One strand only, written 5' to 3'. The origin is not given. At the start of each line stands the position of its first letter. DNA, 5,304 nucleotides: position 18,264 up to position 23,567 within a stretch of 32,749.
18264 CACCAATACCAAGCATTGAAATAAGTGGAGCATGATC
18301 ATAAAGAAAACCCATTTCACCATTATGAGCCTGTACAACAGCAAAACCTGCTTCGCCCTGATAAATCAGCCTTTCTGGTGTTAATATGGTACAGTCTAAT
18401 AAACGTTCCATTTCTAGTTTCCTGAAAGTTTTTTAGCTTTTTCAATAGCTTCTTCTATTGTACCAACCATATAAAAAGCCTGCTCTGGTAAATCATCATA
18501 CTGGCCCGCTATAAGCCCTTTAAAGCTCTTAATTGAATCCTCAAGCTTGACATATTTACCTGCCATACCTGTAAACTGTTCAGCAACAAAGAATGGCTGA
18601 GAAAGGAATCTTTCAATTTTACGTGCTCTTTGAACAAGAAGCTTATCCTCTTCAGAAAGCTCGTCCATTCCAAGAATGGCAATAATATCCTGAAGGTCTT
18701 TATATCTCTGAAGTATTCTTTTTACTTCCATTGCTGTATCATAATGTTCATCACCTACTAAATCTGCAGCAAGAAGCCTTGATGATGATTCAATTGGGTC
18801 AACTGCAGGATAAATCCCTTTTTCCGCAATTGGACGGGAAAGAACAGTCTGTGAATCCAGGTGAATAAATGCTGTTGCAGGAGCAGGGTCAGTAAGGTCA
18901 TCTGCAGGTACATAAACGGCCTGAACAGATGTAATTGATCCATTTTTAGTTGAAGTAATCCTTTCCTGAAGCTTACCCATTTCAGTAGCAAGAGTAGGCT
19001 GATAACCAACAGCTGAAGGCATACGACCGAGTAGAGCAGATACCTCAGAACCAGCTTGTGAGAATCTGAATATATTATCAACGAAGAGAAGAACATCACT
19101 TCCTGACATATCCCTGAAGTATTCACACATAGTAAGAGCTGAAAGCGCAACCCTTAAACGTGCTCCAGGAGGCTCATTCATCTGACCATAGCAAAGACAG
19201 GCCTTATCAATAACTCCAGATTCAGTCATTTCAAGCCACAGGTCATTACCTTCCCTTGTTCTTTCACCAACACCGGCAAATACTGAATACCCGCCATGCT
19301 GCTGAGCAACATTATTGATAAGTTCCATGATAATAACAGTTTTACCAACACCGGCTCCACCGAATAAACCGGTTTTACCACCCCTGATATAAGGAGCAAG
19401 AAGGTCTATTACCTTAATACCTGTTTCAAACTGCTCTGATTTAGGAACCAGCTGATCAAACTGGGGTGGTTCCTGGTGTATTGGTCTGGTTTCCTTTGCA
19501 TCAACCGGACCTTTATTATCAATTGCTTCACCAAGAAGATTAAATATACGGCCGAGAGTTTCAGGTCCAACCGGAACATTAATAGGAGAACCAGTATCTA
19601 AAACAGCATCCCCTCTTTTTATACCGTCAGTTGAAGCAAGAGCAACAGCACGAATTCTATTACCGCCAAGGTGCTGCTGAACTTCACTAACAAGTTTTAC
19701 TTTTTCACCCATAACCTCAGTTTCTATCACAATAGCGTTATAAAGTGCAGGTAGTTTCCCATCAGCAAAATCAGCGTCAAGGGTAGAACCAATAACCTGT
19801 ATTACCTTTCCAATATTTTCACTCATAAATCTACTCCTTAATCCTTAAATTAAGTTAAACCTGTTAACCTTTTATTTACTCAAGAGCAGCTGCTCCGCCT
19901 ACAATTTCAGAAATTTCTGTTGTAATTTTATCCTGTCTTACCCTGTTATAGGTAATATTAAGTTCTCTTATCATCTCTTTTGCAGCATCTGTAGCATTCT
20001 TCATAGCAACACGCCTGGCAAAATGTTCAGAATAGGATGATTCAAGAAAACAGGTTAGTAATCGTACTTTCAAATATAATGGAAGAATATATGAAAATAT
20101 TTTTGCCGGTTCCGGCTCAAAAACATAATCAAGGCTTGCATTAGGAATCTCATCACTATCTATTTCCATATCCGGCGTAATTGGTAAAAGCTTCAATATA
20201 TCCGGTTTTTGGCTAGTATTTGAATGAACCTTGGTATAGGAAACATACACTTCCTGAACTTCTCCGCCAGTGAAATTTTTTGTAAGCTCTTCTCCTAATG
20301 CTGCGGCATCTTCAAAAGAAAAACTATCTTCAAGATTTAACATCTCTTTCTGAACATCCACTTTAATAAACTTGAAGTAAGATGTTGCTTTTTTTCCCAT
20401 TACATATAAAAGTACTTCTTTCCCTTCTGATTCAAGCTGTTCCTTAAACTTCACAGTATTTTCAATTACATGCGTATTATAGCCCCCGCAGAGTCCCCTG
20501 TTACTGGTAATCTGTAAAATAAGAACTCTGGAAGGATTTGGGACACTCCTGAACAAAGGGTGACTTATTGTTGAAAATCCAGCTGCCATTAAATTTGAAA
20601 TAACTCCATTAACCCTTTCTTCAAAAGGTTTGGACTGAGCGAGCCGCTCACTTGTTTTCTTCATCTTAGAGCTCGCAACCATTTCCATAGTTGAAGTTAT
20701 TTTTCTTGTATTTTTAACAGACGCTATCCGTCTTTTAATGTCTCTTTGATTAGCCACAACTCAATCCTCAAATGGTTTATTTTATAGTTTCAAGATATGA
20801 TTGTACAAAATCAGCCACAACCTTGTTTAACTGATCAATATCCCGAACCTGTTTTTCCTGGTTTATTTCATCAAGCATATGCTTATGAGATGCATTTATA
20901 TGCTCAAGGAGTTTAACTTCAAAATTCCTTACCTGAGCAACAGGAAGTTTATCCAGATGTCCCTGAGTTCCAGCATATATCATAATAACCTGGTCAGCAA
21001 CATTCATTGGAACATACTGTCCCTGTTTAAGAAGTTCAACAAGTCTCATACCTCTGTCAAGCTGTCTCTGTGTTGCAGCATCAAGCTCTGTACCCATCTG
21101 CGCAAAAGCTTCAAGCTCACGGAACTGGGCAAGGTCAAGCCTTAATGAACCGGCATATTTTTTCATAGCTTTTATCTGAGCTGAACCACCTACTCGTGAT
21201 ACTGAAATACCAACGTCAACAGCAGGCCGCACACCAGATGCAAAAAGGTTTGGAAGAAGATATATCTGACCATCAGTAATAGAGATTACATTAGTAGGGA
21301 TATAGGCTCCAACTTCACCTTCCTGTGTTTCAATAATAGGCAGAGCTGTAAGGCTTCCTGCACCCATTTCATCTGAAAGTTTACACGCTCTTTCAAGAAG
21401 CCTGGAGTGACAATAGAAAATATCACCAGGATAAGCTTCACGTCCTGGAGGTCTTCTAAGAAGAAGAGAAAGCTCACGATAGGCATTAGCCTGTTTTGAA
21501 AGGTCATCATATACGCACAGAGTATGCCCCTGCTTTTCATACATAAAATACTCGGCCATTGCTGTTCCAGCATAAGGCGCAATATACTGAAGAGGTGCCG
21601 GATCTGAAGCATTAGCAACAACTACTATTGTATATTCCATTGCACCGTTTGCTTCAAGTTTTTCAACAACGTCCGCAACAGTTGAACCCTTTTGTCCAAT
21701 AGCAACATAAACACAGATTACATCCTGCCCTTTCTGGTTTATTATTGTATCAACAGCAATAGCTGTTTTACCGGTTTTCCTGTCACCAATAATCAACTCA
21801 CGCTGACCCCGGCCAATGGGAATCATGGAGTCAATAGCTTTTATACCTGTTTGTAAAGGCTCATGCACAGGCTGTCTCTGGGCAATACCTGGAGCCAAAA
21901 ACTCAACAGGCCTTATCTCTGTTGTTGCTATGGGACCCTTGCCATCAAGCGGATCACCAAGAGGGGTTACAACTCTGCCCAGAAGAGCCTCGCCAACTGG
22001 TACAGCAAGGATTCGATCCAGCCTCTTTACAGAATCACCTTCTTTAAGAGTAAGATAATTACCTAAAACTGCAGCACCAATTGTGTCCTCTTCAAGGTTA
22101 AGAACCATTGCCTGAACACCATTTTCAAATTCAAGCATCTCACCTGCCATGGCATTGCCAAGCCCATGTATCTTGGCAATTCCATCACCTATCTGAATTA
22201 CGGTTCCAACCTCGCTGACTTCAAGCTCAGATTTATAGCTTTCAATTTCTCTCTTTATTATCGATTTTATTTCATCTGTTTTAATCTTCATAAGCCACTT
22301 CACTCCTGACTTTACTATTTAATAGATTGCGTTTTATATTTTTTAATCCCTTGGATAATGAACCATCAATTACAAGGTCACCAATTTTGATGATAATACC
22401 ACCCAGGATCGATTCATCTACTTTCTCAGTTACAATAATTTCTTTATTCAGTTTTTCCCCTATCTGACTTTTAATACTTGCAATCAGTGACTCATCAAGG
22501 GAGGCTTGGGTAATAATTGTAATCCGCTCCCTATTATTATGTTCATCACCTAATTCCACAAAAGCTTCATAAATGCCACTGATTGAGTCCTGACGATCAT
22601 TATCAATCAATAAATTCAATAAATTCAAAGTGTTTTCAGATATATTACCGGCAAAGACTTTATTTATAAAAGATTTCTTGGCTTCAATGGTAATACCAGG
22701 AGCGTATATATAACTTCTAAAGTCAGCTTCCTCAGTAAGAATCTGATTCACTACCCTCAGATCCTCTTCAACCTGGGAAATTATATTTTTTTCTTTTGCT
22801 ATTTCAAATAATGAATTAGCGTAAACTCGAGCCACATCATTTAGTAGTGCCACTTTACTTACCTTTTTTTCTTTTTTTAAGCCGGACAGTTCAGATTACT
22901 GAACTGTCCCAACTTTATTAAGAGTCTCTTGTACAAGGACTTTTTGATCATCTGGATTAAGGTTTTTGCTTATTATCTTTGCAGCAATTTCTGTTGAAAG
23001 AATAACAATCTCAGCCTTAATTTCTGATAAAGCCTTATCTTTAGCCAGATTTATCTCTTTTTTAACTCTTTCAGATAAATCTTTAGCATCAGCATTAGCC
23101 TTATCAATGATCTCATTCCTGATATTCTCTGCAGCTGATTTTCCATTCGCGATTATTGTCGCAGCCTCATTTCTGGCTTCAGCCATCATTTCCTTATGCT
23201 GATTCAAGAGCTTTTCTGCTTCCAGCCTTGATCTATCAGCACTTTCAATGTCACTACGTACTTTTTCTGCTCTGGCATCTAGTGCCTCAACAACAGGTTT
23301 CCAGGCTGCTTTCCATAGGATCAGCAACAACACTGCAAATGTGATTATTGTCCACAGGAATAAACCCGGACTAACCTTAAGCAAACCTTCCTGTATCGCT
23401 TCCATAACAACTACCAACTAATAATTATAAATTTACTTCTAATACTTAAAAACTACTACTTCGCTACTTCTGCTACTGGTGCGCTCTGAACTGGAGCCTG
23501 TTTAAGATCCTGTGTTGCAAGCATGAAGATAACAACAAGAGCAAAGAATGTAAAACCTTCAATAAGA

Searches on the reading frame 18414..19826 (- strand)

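Call 39: search_protein_families(library=pfam, proteins=[window:18414-19826:-], max_evalue=0.00001)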
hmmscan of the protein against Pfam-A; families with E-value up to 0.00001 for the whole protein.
window:18414-19826:- (470 aa): 3 families
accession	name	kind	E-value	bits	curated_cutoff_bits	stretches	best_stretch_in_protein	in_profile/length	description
PF00006.31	ATP-synt_ab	-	1.1e-71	241.3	29.5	1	136-349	1-213/213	ATP synthase alpha/beta family, nucleotide-binding domain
PF22919.1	ATP-synt_VA_C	-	5.6e-18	65.3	24.7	1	357-434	8-87/101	C-terminal domain of V and A type ATP synthase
PF02874.29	ATP-synt_ab_N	-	2.8e-16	60.2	20.9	1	8-79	1-69/69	ATP synthase alpha/beta family, beta-barrel domain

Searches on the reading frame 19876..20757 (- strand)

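Call 39: search_protein_families(library=pfam, proteins=[window:19876-20757:-], max_evalue=0.00001)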
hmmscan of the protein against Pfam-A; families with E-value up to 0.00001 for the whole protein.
window:19876-20757:- (293 aa): 1 family
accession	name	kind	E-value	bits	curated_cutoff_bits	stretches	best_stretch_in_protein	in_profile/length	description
PF00231.24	ATP-synt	-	1e-93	314.6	39.9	1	4-292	2-285/285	ATP synthase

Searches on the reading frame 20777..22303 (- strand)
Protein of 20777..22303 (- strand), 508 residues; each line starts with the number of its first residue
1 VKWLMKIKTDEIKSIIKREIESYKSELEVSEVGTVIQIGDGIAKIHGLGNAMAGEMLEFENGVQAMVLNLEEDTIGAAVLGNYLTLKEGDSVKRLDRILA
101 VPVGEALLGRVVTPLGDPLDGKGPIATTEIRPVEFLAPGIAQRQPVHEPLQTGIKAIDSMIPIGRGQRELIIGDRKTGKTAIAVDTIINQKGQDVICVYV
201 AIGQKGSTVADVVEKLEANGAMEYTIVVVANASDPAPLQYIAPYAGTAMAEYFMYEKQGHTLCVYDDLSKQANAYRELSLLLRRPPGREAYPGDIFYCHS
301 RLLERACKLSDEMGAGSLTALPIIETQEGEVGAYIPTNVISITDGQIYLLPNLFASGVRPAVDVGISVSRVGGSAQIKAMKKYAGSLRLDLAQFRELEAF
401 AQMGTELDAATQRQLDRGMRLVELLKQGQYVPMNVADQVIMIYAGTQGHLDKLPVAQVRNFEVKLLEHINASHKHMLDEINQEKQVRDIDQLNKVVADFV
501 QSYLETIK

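Call 39: search_protein_families(library=pfam, proteins=[window:20777-22303:-], max_evalue=0.00001)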
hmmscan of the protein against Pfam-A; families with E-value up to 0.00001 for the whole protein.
window:20777-22303:- (508 aa): 3 families
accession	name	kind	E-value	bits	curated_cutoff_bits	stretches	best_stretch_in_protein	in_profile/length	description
PF00006.31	ATP-synt_ab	-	2.6e-82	276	29.5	1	153-369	1-213/213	ATP synthase alpha/beta family, nucleotide-binding domain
PF00306.32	ATP-synt_ab_C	-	1.9e-45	154.7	27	1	376-498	1-125/126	ATP synthase alpha/beta chain, C terminal domain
PF02874.29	ATP-synt_ab_N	-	3.5e-16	59.9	20.9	1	29-95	2-68/69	ATP synthase alpha/beta family, beta-barrel domain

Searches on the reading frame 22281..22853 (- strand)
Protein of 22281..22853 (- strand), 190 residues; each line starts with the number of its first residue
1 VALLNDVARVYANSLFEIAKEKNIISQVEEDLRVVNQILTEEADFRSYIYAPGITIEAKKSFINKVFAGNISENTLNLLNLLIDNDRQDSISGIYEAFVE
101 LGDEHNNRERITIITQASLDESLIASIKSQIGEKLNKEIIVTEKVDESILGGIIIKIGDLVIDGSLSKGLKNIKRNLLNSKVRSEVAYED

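Call 39: search_protein_families(library=pfam, proteins=[window:22281-22853:-], max_evalue=0.00001)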
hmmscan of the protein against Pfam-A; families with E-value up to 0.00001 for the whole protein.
window:22281-22853:- (190 aa): 1 family
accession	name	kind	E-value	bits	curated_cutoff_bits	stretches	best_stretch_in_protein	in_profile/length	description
PF00213.23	OSCP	-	1.8e-48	165.3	22.3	1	7-177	1-172/172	ATP synthase delta (OSCP) subunit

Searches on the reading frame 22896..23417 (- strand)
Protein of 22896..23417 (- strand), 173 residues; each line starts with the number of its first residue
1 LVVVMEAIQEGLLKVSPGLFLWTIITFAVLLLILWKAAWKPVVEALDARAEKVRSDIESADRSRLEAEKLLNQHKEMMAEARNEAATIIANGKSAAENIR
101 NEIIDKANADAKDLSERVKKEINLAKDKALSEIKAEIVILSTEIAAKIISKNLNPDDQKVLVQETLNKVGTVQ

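Call 40: search_protein_families(library=pfam, proteins=[window:22896-23417:-], max_evalue=0.001)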
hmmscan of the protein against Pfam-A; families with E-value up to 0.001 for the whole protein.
window:22896-23417:- (173 aa): 1 family
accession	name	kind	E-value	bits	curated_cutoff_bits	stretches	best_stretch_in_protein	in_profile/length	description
PF00430.23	ATP-synt_B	-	6.6e-29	101.1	28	1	20-149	2-131/132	ATP synthase B/B' CF(0)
